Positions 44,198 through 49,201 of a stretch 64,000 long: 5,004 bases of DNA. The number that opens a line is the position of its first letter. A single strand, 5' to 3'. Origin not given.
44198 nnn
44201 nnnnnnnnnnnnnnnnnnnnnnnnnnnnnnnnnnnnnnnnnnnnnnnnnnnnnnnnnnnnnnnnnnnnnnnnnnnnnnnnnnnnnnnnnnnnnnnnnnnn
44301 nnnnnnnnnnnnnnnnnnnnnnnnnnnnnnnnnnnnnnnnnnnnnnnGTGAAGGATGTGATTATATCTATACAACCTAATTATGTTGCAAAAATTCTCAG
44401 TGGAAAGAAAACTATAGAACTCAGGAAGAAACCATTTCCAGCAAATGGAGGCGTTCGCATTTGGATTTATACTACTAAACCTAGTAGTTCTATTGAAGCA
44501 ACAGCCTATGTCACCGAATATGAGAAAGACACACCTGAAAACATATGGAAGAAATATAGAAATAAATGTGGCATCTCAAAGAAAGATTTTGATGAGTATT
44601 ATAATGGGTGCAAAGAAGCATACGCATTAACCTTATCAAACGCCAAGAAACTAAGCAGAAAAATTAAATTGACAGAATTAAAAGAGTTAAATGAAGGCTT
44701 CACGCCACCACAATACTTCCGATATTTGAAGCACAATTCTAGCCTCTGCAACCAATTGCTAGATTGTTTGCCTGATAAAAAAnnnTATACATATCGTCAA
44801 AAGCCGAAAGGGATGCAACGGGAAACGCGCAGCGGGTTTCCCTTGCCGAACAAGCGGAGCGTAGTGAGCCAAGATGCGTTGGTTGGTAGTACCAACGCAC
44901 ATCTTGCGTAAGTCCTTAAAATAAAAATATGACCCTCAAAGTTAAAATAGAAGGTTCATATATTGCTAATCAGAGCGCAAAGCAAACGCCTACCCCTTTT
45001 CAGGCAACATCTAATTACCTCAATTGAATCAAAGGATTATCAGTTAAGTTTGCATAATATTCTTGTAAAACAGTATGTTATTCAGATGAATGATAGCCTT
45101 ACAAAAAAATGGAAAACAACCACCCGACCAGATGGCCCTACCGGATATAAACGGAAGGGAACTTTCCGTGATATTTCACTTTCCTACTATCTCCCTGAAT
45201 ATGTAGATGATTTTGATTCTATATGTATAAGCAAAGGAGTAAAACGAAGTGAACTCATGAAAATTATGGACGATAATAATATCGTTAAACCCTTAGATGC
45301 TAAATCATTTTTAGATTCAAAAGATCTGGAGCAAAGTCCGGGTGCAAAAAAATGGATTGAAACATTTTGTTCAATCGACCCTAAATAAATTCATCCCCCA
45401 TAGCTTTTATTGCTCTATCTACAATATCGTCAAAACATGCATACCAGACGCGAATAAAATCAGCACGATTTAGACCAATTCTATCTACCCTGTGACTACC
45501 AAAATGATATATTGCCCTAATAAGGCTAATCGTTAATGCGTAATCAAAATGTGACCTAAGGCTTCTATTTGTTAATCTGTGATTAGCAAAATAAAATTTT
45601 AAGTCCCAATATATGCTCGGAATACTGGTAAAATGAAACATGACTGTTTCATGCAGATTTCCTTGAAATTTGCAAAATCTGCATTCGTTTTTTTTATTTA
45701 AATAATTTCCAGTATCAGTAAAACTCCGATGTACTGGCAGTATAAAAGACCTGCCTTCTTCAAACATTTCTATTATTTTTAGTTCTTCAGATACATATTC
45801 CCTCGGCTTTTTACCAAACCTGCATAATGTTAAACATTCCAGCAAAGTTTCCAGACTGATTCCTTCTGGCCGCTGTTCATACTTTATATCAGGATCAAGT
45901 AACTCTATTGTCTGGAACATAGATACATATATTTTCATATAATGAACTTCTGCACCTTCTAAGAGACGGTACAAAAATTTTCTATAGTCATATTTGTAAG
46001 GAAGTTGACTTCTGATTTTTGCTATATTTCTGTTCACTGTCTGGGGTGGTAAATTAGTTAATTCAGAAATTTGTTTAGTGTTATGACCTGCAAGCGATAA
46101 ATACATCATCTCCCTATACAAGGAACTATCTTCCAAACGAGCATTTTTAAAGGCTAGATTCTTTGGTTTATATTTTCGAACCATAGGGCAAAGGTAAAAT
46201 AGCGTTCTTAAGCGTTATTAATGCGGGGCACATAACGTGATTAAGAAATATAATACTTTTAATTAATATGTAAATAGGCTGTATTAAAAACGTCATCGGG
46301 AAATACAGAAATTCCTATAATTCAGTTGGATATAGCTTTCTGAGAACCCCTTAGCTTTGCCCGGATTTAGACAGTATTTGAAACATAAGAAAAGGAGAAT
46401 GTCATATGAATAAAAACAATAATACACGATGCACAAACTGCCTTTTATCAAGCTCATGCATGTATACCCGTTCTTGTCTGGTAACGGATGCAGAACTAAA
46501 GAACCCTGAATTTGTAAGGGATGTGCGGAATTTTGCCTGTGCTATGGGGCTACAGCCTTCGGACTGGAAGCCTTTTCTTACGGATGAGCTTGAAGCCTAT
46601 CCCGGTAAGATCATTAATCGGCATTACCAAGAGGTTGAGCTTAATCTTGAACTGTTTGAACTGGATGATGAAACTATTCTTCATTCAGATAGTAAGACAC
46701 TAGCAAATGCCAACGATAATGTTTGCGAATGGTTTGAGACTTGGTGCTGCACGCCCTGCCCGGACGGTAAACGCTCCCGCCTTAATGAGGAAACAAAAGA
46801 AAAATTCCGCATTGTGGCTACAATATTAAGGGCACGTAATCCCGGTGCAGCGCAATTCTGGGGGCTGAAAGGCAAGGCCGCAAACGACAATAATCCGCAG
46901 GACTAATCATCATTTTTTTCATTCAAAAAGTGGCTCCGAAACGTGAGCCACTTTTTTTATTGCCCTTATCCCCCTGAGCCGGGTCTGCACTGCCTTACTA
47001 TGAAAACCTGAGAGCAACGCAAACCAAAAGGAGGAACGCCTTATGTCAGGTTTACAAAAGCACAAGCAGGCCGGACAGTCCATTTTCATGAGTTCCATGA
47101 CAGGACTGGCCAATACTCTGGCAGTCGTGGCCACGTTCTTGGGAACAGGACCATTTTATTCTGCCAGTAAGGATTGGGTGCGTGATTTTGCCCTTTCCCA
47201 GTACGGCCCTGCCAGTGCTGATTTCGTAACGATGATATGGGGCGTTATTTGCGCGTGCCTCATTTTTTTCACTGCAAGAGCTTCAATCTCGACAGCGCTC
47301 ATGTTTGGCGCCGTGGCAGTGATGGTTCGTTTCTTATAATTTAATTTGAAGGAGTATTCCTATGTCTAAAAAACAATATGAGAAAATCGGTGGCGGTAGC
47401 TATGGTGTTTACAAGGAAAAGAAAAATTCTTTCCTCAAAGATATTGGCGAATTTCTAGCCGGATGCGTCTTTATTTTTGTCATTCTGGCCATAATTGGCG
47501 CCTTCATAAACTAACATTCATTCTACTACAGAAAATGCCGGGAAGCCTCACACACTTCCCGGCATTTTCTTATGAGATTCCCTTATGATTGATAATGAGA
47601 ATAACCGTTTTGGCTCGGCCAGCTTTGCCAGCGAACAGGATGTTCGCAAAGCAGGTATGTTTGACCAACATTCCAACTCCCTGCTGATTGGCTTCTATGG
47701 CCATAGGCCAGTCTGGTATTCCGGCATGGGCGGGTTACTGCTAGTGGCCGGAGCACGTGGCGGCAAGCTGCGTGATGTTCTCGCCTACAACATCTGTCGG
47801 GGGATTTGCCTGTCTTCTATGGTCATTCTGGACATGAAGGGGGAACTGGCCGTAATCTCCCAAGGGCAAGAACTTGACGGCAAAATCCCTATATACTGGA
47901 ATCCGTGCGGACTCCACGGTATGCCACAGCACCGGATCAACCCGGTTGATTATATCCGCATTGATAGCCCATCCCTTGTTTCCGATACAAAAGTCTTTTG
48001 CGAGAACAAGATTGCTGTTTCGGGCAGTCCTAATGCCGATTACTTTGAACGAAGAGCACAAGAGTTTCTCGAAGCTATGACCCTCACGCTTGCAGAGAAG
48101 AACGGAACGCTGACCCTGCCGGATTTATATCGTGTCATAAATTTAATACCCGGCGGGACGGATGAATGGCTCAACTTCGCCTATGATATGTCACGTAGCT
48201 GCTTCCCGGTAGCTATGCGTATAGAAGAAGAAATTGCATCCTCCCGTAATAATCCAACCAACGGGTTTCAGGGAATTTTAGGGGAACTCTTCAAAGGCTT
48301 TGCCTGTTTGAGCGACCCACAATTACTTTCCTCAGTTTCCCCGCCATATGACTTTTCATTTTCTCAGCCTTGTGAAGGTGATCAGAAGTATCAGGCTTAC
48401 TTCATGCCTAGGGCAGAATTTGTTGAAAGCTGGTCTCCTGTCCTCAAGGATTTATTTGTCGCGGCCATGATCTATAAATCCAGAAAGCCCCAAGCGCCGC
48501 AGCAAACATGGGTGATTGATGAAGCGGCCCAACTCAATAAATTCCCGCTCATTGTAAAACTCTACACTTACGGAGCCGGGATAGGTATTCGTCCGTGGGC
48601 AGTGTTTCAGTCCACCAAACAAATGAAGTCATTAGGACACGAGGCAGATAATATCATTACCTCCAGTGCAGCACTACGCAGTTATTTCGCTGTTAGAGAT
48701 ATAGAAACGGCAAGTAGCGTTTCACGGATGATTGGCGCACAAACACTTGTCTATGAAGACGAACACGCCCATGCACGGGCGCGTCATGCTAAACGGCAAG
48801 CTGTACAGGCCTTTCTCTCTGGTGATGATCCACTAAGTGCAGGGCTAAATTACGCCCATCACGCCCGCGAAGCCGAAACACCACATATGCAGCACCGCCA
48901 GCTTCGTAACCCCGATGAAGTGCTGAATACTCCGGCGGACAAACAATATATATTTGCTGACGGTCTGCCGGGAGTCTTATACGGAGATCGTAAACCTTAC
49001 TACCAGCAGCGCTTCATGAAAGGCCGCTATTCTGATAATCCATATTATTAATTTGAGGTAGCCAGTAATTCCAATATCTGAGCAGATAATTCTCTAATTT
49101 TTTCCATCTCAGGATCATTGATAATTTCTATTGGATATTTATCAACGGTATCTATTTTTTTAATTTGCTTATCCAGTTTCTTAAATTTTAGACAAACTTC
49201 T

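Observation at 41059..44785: Fic gene followed 22 nt later by an 877-aa GNAT-PIN-GNAT-ASCH-ASCH protein: candidate undescribed toxin/defence module carried as IME cargo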

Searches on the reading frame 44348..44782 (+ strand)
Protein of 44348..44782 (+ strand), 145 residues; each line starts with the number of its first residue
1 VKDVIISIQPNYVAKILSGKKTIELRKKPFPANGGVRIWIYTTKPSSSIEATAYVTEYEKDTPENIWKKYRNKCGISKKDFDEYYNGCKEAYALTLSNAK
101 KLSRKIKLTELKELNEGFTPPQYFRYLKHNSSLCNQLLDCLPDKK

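Call 94: search_dna_similar(query=window:44348-44782:+, collection=plasmids, mode=protein, max_rows=25)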
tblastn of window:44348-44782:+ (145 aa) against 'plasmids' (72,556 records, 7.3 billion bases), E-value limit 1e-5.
Records with a match: 44; places in all: 45; records where one place covers at least 80% of the query: 41.
Best place of each record, by identity: <60% 44.
By first word of the organism name: Rhizobium 4; Sinorhizobium 3; Methylobacterium 2; Mesorhizobium 2; Paenibacillus 2; Bifidobacterium 2; Azospirillum 1; Paracoccus 1; Sphingobium 1; [Eubacterium] 1; and 25 more.
By predicted mobility (MOB-suite, as given by PLSDB): non-mobilizable 29; conjugative 11; mobilizable 4.
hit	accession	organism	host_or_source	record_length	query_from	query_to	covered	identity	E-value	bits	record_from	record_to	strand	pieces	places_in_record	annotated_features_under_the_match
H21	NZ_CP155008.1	Methylobacterium fujisawaense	concrete cylinder weathered outdoors on ...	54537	1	126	87%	44.1%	1e-26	110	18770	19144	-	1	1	helix-turn-helix domain-containing protein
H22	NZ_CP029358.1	Azospirillum thermophilum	cell culture,hot spring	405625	2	130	89%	40.5%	9e-23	100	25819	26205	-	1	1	helix-turn-helix domain-containing protein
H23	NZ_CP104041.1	Rhizobium sp. WSM4643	Pisum sativum,Cell culture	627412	2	128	88%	40.6%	1e-24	105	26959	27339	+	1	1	helix-turn-helix domain-containing protein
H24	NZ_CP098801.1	Rhizobium anhuiense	Trifolium dubium,Cell culture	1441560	2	126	86%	40.5%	2e-23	101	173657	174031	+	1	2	record has no annotation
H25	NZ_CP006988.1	Rhizobium etli bv. mimosae str. IE4771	Phaseolus vulgaris,whole organism,nodule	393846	2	126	86%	39.7%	2e-22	99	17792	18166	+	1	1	helix-turn-helix domain-containing protein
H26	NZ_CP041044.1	Paracoccus sp. AK26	pure culture,Hexachlorocyclohexane ...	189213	1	130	90%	37.4%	9e-25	105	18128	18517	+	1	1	helix-turn-helix domain-containing protein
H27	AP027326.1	Sphingobium sp. TomTYG46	-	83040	2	126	86%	38.9%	7e-25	105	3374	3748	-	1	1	hypothetical protein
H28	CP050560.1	Sinorhizobium meliloti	Melilotus officinalis,cell culture,root ...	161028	2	126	86%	38.9%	4e-22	98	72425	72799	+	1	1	helix-turn-helix domain-containing protein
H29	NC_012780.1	[Eubacterium] eligens ATCC 27750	-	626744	4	127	86%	38.7%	5e-13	72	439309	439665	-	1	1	ASCH domain-containing protein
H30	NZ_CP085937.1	Lachnospira eligens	-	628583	4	127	86%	38.7%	5e-13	72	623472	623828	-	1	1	ASCH domain-containing protein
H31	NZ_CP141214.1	Sinorhizobium meliloti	alfalfa,Isolate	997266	2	126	86%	37.3%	4e-17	84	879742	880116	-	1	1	hypothetical protein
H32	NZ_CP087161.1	Pseudomonas sp. CIP-10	-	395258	4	130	88%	36.2%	7e-18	86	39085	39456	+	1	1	ASCH domain-containing protein | N-acetyltransferase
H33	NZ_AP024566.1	Microcystis aeruginosa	-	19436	4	136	92%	34.6%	1e-16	82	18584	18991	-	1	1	ASCH domain-containing protein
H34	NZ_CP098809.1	Ensifer adhaerens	whole organism,soil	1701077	2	126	86%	36.5%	7e-17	83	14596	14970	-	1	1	none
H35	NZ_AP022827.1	Nitrosophilus labii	-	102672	3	126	86%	36.3%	4e-14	75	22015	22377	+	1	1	hypothetical protein | ATP-binding protein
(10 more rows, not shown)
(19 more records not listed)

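Call 95: get_annotated_region(hit=H32, flank=6000)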
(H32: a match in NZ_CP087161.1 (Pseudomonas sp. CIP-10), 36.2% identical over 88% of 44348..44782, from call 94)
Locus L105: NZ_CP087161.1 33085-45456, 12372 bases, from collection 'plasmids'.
description: Pseudomonas sp. CIP-10 plasmid unnamed1, complete sequence
organism: Pseudomonas sp. CIP-10 (NCBI taxid 2892442)
taxonomy: Bacteria; Pseudomonadota; Gammaproteobacteria; Pseudomonadales; Pseudomonadaceae; Pseudomonas; Pseudomonas sp. CIP-10
host: -; source: -; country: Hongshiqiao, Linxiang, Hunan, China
typing (MOB-suite, as given by PLSDB): conjugative; relaxase MOBF; mating-pair formation MPF_F
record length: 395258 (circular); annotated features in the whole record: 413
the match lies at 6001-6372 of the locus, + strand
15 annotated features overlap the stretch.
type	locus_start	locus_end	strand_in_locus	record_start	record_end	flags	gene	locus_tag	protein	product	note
CDS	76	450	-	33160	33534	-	-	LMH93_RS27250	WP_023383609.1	hypothetical protein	-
CDS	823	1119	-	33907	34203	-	-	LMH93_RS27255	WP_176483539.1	hypothetical protein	-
CDS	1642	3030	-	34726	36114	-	-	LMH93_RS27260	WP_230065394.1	DEAD/DEAH box helicase family protein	-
CDS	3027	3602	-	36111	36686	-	-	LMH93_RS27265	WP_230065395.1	hypothetical protein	-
CDS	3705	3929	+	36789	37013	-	-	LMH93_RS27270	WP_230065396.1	helix-turn-helix transcriptional regulator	-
CDS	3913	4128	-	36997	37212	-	-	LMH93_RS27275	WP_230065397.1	hypothetical protein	-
CDS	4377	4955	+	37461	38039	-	-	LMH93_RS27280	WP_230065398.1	ATP-binding protein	-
CDS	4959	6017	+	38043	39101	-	-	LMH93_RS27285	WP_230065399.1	N-acetyltransferase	-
CDS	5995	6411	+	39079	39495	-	-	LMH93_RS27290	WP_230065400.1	ASCH domain-containing protein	-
CDS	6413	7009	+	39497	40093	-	-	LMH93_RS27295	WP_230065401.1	GNAT family N-acetyltransferase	-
CDS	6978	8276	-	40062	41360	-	-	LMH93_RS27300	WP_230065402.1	hypothetical protein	-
CDS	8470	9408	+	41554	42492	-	-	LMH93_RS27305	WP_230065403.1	helix-turn-helix domain-containing protein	GO:0006355 - regulation of DNA-templated transcription [Evidence IEA]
CDS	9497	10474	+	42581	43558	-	-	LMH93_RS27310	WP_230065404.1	zinc-binding alcohol dehydrogenase family protein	-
CDS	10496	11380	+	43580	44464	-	-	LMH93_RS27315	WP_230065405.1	arginase family protein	-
CDS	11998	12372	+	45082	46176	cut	-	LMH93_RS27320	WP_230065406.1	LLM class flavin-dependent oxidoreductase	-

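Call 96: get_annotated_region(hit=H21, flank=5000)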
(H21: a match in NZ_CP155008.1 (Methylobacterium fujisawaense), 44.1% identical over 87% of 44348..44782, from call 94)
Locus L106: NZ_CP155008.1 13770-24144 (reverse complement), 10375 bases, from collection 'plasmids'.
description: Methylobacterium fujisawaense strain C14 plasmid unnamed9, complete sequence
organism: Methylobacterium fujisawaense (NCBI taxid 107400)
taxonomy: Bacteria; Pseudomonadota; Alphaproteobacteria; Hyphomicrobiales; Methylobacteriaceae; Methylobacterium; Methylobacterium fujisawaense
host: -; source: concrete cylinder weathered outdoors on green roof; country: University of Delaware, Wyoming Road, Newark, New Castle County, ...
typing (MOB-suite, as given by PLSDB): non-mobilizable
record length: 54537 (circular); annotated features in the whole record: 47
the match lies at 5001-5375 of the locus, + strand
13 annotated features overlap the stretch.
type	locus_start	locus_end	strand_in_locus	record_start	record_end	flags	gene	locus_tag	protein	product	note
CDS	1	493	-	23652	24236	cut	-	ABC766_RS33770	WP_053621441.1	recombinase family protein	GO:0006310 - DNA recombination [Evidence IEA]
CDS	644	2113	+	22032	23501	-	-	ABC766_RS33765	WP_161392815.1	Mu transposase C-terminal domain-containing protein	-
CDS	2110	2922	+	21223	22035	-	-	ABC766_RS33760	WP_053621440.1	AAA family ATPase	-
CDS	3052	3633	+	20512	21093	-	-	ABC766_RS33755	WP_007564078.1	recombinase family protein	GO:0006310 - DNA recombination [Evidence IEA]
CDS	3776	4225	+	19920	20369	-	-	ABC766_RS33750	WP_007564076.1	hypothetical protein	-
CDS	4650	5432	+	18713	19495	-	-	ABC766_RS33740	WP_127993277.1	helix-turn-helix domain-containing protein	-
CDS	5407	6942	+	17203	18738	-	-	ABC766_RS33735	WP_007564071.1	hypothetical protein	-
CDS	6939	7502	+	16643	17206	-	-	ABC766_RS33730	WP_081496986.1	AAA family ATPase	-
CDS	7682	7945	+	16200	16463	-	-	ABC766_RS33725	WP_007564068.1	UPF0175 family protein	-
CDS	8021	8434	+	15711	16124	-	-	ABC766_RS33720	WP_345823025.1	DUF3368 domain-containing protein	-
CDS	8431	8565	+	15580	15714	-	-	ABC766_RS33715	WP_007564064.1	hypothetical protein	-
CDS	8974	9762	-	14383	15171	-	istB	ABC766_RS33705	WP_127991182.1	IS21-like element helper ATPase IstB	-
CDS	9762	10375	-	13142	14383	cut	istA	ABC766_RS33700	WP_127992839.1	IS21 family transposase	-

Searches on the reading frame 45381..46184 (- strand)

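Call 29: search_protein_families(library=pfam, proteins=[window:45381-46184:-], max_evalue=0.01)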
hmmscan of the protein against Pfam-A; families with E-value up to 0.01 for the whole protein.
window:45381-46184:- (267 aa): 2 families
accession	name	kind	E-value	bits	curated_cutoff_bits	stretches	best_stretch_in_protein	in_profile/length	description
PF08281.18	Sigma70_r4_2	-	0.00013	22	25.7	1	22-61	14-54/54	Sigma-70, region 4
PF13384.12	HTH_23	-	0.0066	16.7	24.6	0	25-55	9-39/50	Homeodomain-like domain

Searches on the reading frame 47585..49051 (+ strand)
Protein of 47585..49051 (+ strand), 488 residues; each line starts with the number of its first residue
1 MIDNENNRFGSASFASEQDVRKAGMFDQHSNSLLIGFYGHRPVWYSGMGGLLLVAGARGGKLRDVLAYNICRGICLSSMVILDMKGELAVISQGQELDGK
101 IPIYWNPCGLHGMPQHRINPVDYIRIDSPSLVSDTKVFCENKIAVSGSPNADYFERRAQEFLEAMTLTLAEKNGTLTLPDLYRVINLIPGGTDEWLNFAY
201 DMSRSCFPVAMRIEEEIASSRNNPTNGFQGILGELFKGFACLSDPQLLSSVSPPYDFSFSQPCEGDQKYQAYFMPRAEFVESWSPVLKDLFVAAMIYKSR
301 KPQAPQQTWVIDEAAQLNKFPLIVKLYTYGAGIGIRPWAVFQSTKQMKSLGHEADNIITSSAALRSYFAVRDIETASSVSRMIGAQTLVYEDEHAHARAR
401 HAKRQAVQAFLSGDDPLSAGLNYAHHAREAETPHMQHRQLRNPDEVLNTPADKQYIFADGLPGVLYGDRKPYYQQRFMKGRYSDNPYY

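Call 29: search_protein_families(library=pfam, proteins=[window:47585-49051:+], max_evalue=0.01)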
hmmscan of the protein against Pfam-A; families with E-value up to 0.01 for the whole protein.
window:47585-49051:+ (488 aa): 3 families
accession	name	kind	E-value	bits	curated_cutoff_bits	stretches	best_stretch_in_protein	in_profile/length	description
PF02534.20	T4SS-DNA_transf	-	2.4e-31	109.5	20.1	1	15-395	3-394/468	Type IV secretory system Conjugative DNA transfer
PF12696.13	TraG-D_C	-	5.2e-14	52.7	22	1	310-423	5-98/126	TraM recognition site of TraD and TraG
PF10412.15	TrwB_AAD_bind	-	1.6e-06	27.7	20.5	1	292-406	230-345/387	Type IV secretion-system coupling protein DNA-binding domain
